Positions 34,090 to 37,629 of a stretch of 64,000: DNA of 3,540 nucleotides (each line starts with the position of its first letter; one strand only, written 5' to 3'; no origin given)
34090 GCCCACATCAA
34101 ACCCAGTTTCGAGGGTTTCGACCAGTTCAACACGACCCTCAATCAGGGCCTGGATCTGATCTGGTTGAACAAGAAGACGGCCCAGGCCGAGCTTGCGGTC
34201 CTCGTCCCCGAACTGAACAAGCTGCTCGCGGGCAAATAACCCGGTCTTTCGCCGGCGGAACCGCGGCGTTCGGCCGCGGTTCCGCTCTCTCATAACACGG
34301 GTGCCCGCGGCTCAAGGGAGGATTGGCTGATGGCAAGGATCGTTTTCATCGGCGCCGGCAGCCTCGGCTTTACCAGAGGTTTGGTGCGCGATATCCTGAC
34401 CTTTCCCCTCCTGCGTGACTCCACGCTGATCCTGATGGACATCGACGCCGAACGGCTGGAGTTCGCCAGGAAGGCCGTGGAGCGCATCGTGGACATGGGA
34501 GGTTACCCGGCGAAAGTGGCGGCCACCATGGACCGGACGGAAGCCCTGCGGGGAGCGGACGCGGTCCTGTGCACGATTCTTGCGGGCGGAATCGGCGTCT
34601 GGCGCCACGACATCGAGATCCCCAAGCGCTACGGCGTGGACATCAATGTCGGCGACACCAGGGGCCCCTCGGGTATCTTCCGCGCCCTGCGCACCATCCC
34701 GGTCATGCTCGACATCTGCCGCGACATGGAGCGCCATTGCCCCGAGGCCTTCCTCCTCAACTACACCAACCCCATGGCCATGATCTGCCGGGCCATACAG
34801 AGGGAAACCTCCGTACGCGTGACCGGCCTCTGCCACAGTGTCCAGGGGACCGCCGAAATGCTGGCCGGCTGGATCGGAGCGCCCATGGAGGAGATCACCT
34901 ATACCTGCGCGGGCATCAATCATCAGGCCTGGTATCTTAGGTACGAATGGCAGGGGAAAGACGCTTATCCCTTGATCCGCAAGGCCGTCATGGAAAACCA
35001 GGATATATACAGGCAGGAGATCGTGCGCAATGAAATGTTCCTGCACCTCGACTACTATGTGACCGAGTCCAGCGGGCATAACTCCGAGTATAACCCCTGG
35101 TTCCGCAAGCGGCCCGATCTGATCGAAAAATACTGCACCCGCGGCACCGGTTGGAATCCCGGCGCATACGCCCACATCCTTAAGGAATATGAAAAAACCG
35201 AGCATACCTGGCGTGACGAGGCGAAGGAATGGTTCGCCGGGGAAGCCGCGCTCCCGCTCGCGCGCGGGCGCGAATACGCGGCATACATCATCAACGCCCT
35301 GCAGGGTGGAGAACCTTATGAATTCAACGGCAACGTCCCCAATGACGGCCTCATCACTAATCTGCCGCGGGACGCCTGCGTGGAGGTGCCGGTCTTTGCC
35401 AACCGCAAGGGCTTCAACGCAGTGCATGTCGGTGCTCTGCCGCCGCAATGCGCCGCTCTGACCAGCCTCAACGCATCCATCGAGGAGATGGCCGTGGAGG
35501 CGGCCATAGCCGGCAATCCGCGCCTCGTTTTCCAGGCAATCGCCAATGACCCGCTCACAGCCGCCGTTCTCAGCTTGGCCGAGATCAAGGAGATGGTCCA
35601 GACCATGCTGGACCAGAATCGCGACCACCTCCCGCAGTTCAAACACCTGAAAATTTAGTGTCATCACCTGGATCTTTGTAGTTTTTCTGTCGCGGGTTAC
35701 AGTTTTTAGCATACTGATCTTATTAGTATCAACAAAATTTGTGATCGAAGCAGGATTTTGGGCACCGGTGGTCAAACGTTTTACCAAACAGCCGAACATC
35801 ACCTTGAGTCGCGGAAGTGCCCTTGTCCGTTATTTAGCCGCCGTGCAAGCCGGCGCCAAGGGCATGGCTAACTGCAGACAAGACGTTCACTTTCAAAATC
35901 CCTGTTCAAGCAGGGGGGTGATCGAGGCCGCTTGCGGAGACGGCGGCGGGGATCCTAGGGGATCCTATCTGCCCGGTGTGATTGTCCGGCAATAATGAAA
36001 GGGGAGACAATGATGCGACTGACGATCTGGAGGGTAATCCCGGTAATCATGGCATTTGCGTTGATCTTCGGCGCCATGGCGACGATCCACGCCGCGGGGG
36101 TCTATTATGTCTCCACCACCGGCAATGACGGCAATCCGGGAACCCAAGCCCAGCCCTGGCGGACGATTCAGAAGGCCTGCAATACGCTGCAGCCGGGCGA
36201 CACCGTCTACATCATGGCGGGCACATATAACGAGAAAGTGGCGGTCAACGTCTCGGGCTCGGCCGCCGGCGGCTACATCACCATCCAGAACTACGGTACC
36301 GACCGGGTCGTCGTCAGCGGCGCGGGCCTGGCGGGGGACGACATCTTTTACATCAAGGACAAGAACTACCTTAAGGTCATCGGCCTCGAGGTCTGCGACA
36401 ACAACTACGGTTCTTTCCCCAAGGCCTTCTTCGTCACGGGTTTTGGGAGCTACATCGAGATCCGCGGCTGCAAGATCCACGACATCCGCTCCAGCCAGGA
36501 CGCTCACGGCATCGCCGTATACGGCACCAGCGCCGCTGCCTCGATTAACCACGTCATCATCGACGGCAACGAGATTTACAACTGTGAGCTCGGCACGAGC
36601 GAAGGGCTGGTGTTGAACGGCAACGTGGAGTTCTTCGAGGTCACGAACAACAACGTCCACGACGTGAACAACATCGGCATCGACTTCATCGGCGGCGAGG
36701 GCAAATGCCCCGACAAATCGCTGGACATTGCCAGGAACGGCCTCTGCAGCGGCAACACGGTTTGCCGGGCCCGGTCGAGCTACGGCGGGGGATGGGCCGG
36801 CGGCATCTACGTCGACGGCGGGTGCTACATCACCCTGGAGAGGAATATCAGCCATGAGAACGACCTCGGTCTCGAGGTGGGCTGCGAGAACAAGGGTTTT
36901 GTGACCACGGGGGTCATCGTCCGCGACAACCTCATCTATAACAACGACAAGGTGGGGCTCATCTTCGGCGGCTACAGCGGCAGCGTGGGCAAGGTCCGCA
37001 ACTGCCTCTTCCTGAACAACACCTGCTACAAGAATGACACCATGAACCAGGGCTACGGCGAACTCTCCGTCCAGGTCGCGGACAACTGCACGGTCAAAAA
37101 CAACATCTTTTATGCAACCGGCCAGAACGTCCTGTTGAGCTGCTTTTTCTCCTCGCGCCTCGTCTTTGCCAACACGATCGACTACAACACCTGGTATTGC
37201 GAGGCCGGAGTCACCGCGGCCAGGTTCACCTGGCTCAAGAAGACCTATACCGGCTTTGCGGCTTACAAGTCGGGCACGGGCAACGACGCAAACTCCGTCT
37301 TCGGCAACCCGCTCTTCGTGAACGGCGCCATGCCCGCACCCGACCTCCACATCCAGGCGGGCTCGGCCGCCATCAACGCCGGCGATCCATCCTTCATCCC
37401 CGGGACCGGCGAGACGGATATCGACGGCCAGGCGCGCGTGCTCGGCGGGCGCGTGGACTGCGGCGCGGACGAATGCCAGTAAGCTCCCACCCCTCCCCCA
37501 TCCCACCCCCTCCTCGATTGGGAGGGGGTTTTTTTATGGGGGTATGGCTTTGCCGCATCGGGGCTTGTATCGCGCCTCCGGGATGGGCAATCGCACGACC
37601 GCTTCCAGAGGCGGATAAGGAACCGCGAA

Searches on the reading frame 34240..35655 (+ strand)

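Call 18: search_protein_families(library=pfam, proteins=[window:34240-35655:+], max_evalue=0.0001)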
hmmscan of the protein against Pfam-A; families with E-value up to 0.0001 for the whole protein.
window:34240-35655:+ (472 aa): 2 families
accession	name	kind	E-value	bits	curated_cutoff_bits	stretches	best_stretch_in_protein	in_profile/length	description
PF02056.22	Glyco_hydro_4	-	3e-53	180.6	23.2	1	33-209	1-178/183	Family 4 glycosyl hydrolase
PF11975.13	Glyco_hydro_4C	-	8.3e-53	179.9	24.1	1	223-440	1-211/211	Family 4 glycosyl hydrolase C-terminal domain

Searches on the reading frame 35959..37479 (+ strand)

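Call 18: search_protein_families(library=pfam, proteins=[window:35959-37479:+], max_evalue=0.0001)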
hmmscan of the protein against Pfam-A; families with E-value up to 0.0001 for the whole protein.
window:35959-37479:+ (507 aa): 2 families
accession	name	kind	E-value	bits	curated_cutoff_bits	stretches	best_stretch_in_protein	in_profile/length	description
PF07602.17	DUF1565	-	8.3e-08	32.3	20.3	1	54-242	2-203/257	Protein of unknown function (DUF1565)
PF22842.2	Pel9A-like_beta_helix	-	3.8e-05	23.3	25.2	1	44-136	6-92/370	Pel9A-like, right handed beta helix region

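Call 80: search_protein_families(library=ncbifam, proteins=[window:35959-37479:+], max_evalue=0.01)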
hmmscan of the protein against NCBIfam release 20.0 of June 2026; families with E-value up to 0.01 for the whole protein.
window:35959-37479:+ (507 aa): 4 families
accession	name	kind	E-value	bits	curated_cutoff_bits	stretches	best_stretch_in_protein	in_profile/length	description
NF041899.1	pec_ly_PelN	equivalog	2.5e-14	52.9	740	1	27-115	7-96/437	pectate lyase PelN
NF047854.1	LIC10774_subfam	equivalog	3.1e-10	39.5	380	1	43-94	55-107/358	LIC10774/LIC10365 family surface protein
NF041518.1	choice_anch_Q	domain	9e-08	32.3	25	1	459-506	13-57/58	choice-of-anchor Q domain-containing protein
TIGR04247.1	NosD_copper_fam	subfamily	2.6e-05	23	300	0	197-313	202-274/377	nitrous oxide reductase family maturation protein NosD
